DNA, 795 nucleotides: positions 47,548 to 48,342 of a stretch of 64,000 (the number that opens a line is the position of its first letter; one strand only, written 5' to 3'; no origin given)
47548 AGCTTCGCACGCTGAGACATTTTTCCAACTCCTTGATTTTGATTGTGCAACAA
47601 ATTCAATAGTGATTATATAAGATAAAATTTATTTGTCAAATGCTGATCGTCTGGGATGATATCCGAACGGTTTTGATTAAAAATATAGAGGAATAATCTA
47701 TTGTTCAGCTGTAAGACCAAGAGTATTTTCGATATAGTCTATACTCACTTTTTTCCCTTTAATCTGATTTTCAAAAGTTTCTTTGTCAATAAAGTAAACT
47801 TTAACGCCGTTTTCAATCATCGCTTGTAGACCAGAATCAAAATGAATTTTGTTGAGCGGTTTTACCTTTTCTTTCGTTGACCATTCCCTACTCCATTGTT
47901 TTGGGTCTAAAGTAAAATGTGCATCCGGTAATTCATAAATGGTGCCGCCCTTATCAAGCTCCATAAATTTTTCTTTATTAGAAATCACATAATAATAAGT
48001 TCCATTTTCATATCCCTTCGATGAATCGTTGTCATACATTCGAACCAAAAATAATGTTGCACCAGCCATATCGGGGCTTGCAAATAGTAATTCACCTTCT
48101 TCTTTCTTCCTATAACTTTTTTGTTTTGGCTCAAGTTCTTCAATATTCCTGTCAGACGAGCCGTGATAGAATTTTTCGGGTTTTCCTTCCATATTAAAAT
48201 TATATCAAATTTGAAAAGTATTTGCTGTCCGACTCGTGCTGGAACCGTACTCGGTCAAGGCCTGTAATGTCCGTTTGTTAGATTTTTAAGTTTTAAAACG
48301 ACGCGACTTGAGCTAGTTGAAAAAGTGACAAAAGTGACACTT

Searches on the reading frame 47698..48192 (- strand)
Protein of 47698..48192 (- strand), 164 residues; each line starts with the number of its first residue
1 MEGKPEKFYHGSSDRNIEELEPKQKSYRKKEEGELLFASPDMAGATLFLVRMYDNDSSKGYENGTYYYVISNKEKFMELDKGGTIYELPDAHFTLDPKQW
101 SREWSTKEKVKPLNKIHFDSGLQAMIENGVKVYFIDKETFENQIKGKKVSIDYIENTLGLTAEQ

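Call 52: search_protein_families(library=pfam, proteins=[window:47698-48192:-], max_evalue=0.001)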
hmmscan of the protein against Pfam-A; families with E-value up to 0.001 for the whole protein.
window:47698-48192:- (164 aa): 1 family
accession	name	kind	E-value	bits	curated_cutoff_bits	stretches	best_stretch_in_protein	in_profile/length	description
PF21820.2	DUF6886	-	0.00061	19.9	27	0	85-137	90-141/164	Family of unknown function (DUF6886)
